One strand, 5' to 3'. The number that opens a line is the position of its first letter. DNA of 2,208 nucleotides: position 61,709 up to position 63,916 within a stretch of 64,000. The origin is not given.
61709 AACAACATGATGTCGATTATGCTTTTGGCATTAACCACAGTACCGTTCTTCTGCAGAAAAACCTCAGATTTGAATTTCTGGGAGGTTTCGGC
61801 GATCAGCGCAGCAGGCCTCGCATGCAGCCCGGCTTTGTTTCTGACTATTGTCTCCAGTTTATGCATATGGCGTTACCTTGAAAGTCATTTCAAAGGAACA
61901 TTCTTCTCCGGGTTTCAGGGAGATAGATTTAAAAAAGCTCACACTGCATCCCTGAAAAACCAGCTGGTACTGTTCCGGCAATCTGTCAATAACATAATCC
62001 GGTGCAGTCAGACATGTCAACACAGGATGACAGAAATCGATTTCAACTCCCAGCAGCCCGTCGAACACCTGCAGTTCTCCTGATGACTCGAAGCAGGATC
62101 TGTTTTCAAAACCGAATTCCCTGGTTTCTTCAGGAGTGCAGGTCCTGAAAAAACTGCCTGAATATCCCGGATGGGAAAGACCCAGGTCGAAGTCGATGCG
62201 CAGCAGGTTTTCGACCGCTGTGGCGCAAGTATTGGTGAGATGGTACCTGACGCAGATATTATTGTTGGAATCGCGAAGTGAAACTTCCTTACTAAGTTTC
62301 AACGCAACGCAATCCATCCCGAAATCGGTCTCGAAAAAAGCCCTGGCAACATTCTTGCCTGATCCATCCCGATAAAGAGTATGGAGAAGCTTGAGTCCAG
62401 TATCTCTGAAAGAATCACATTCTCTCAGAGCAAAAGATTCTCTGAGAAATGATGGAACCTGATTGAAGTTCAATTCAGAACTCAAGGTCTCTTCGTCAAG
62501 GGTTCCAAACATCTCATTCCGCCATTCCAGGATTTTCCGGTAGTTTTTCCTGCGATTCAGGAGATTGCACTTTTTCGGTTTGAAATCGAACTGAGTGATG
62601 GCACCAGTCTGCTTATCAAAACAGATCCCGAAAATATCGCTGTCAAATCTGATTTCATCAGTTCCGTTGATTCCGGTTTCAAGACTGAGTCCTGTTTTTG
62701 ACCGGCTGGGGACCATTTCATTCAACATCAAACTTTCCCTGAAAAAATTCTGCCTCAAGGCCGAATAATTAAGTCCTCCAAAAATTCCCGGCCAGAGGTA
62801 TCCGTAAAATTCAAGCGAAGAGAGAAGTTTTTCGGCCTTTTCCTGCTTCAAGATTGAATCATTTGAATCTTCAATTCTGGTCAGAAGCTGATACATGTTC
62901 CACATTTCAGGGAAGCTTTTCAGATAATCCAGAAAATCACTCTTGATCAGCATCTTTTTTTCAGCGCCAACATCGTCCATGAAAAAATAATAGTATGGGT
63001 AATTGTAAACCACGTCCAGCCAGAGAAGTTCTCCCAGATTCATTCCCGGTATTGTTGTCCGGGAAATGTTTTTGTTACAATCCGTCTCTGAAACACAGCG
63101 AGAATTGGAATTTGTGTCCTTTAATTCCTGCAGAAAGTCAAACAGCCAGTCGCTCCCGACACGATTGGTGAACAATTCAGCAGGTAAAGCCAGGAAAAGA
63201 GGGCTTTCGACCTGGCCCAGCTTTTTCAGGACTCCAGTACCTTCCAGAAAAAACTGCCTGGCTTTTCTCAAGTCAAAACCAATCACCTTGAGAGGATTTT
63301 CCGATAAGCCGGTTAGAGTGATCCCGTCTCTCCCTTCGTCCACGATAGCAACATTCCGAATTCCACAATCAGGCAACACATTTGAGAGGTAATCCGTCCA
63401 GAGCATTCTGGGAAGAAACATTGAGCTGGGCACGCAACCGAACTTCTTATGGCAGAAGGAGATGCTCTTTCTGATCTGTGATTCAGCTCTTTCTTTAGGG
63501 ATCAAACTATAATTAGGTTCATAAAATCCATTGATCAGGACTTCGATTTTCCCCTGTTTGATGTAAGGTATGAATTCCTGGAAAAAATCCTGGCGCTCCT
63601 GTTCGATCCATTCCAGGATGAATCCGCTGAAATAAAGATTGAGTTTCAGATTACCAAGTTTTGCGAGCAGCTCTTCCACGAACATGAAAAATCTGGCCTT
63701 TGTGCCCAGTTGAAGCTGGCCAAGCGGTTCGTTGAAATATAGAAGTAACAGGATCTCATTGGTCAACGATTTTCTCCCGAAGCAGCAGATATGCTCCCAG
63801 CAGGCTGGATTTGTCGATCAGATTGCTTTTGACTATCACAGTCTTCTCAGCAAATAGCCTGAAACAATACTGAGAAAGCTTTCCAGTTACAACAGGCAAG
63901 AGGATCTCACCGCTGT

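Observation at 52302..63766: HPr-Enzyme I translationally coupled to a giant zinc-ribbon/HEAT protein and a NTPase-TPR-Ser/Thr kinase in one minus-strand gene string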

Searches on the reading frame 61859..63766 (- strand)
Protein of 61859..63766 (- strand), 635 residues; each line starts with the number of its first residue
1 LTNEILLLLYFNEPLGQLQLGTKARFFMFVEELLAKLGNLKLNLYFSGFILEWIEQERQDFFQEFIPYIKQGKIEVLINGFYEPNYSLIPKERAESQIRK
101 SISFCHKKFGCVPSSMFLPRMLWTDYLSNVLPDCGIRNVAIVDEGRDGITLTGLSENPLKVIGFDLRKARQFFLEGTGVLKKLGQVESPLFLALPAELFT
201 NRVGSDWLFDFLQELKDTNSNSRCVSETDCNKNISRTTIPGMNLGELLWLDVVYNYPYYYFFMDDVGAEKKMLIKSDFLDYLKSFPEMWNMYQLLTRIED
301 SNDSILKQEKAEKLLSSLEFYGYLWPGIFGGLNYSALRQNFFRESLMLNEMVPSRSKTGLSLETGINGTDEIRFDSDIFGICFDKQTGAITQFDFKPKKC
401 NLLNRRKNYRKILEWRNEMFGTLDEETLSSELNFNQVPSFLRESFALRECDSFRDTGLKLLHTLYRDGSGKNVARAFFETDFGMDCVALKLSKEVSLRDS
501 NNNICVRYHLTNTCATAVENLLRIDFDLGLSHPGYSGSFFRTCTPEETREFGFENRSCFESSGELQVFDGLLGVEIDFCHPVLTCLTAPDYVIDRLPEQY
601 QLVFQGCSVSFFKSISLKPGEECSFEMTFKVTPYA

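Call 6: search_protein_families(library=pfam, proteins=[window:61859-63766:-], max_evalue=0.01)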
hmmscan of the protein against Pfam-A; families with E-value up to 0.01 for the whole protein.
window:61859-63766:- (635 aa): 3 families
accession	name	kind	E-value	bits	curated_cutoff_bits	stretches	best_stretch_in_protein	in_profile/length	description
PF03065.20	Glyco_hydro_57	-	1.9e-17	64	21.2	1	32-144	61-173/291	Glycosyl hydrolase family 57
PF09095.17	AmyA-gluTrfs_C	-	3.6e-06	27.2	22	0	475-578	136-234/284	Alpha-amylase/4-alpha-glucanotransferase, C-terminal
PF01074.27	Glyco_hydro_38N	-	0.006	16.5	25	0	51-119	52-120/270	Glycosyl hydrolases family 38 N-terminal domain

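Call 63: search_protein_families(library=padloc, proteins=[window:61859-63766:-], max_evalue=0.001)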
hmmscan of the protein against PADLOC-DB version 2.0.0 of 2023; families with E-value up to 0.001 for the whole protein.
window:61859-63766:- (635 aa): 0 families

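Call 64: search_protein_families(library=ncbifam, proteins=[window:61859-63766:-], max_evalue=0.001)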
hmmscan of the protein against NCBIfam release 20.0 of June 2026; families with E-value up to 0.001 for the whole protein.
window:61859-63766:- (635 aa): 0 families

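Call 83: search_solved_structures(query=window:61859-63766:-, max_evalue=0.01, show_alignments=2)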
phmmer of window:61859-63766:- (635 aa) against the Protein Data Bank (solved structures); distinct sequences matched with E-value up to 0.01: 1.
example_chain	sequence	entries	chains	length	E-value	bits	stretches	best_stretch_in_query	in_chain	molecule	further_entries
1k1w_A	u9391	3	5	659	2.9e-17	65.6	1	27-143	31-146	4-ALPHA-GLUCANOTRANSFERASE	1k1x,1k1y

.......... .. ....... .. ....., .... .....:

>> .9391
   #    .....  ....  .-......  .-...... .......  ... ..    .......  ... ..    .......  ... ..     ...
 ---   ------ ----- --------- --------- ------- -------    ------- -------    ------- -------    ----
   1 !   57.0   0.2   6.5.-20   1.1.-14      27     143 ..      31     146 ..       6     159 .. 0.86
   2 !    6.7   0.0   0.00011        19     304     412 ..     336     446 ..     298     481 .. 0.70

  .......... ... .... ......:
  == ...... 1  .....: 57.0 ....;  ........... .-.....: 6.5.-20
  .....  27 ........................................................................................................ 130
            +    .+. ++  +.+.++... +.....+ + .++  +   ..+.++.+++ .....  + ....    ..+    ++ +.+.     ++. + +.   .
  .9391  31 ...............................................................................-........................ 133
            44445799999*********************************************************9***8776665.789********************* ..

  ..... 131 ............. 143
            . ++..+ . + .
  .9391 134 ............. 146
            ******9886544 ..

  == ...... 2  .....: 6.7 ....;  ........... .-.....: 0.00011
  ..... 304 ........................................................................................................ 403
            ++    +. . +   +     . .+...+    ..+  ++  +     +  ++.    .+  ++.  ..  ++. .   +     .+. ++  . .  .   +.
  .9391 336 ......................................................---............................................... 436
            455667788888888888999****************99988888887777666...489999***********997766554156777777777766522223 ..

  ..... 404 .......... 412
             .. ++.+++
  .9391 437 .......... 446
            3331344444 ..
